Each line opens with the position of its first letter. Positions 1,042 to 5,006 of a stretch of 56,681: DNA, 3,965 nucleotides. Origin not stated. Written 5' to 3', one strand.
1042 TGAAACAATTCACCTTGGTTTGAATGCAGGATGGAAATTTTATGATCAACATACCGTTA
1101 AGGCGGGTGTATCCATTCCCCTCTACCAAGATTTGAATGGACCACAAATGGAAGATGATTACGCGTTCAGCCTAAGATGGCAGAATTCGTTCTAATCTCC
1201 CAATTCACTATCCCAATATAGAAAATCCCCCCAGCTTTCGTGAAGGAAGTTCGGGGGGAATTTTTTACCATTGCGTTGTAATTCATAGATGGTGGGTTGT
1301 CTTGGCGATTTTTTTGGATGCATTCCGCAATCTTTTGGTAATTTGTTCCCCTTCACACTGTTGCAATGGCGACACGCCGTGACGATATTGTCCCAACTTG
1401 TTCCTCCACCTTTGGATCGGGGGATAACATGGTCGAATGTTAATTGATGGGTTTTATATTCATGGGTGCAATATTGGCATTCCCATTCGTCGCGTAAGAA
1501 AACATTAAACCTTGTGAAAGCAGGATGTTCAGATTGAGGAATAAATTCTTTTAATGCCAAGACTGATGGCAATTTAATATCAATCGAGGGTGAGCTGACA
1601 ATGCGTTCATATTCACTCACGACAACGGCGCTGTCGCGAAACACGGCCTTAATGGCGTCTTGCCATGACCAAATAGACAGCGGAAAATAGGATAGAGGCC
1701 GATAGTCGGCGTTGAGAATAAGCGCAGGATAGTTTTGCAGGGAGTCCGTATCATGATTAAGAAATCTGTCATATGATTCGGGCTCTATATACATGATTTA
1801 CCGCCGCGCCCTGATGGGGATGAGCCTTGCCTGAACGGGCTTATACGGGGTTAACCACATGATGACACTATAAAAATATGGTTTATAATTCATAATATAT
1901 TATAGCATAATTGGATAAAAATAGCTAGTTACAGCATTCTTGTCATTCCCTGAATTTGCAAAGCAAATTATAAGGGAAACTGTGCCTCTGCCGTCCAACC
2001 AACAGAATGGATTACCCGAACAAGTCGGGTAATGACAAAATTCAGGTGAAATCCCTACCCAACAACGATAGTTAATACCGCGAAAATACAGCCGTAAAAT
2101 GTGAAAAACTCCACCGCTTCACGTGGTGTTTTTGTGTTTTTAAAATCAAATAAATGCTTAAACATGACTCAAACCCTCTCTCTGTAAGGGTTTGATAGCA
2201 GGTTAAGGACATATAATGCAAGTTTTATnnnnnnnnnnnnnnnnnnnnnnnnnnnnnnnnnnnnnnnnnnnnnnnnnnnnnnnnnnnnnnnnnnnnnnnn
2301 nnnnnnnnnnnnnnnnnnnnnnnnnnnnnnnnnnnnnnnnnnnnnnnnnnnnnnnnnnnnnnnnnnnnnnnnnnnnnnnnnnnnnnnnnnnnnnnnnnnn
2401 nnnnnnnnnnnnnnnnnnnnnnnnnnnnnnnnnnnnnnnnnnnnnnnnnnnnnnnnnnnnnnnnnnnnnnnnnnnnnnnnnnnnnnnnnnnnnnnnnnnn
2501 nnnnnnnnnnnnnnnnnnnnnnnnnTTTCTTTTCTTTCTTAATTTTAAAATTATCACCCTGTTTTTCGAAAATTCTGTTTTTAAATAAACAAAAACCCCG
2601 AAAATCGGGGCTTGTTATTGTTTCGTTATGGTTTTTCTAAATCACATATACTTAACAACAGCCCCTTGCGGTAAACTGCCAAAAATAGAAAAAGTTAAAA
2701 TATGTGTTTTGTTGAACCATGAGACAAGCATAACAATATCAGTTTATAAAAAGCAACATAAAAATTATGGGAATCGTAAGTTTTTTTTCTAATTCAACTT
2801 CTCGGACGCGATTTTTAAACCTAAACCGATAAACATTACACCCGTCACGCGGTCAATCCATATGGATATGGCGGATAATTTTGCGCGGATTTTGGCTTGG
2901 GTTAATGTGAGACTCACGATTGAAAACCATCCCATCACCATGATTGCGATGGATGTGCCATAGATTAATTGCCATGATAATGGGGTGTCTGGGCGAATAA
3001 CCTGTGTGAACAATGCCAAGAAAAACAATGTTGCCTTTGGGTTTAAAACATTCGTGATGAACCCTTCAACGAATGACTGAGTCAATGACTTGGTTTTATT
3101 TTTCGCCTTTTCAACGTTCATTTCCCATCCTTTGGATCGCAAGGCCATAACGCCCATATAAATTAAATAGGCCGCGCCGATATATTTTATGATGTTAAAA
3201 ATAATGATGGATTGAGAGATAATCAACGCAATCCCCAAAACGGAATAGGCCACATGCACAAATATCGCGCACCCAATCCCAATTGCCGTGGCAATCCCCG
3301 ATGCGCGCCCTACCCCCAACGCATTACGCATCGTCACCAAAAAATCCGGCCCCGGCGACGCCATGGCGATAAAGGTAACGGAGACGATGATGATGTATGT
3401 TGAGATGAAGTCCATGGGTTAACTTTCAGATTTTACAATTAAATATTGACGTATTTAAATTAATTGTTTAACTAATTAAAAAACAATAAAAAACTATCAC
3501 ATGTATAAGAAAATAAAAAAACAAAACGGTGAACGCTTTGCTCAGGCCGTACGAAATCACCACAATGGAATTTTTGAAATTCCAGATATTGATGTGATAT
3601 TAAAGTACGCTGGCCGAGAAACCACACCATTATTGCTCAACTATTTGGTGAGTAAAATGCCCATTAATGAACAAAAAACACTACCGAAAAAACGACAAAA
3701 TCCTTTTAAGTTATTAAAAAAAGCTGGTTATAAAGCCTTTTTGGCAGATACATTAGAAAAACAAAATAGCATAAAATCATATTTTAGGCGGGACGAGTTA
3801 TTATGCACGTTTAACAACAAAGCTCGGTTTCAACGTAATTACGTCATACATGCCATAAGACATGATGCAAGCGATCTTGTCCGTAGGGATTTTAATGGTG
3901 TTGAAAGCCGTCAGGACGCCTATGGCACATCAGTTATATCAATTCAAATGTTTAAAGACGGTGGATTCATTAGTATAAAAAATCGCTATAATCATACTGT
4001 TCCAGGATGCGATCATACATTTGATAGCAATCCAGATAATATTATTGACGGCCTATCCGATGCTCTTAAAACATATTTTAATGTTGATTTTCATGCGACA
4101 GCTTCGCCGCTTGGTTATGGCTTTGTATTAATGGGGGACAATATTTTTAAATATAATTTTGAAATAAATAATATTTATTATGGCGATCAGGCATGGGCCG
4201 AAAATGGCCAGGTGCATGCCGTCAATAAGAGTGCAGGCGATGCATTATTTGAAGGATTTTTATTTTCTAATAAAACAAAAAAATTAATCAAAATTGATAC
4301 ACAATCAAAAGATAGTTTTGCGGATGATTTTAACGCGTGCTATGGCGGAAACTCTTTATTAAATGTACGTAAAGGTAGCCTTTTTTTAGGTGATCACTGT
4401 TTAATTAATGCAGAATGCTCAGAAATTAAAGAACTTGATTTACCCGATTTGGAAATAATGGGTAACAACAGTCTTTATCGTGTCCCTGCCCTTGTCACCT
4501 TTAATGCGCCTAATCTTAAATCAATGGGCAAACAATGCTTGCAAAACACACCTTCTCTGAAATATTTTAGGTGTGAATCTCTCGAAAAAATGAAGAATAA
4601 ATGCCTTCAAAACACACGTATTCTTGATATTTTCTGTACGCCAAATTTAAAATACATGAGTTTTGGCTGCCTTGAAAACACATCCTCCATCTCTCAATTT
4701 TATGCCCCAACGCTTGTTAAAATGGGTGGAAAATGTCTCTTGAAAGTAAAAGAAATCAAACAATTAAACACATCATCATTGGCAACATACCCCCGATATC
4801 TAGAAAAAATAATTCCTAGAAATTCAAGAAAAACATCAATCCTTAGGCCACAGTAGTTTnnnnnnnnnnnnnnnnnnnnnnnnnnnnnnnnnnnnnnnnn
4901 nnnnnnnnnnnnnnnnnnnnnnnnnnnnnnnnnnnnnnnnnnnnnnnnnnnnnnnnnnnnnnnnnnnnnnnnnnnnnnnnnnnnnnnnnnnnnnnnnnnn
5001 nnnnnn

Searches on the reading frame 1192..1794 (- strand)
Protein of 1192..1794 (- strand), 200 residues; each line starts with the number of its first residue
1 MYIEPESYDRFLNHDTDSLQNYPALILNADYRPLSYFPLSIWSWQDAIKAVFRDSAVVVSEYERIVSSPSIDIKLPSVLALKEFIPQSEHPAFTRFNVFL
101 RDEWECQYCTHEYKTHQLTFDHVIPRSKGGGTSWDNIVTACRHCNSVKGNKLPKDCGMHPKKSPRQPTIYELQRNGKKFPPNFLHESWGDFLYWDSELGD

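Call 35: search_protein_families(library=pfam, proteins=[window:1192-1794:-], max_evalue=0.00001)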
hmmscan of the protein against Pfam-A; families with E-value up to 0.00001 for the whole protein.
window:1192-1794:- (200 aa): 3 families
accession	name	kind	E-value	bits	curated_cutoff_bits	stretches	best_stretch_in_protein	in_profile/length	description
PF14279.12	HNH_5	-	1.6e-18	66.8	27.5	1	106-160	1-55/56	HNH endonuclease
PF01844.29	HNH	-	5.3e-15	55.7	21.4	1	106-151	1-47/47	HNH endonuclease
PF13395.12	HNH_4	-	8.2e-06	26.1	22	0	106-153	1-53/54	HNH endonuclease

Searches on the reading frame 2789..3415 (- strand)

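Call 35: search_protein_families(library=pfam, proteins=[window:2789-3415:-], max_evalue=0.00001)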
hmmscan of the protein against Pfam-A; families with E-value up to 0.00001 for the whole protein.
window:2789-3415:- (208 aa): 1 family
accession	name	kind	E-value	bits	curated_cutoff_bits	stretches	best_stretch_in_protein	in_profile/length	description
PF01810.24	LysE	-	4.3e-37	127.9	25.6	1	16-204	2-191/193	LysE type translocator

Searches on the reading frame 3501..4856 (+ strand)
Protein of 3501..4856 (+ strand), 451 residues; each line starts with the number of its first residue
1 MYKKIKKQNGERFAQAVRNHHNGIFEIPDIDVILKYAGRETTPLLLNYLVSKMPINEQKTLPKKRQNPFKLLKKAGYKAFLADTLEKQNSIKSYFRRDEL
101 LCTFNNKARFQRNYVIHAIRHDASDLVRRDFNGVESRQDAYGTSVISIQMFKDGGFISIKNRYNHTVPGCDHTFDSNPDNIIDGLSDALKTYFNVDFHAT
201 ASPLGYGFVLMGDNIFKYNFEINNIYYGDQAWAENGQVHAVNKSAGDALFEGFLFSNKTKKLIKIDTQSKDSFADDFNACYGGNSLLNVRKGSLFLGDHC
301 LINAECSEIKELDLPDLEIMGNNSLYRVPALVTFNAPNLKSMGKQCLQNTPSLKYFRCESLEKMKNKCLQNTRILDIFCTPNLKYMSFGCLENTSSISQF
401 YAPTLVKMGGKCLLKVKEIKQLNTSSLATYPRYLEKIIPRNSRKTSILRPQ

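Call 35: search_protein_families(library=pfam, proteins=[window:3501-4856:+], max_evalue=0.00001)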
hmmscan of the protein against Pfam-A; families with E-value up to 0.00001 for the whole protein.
window:3501-4856:+ (451 aa): 1 family
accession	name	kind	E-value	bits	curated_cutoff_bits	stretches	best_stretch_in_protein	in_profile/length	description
PF13306.12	LRR_5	-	3.9e-08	33.7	27.7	1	305-408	10-115/127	BspA type Leucine rich repeat region (6 copies)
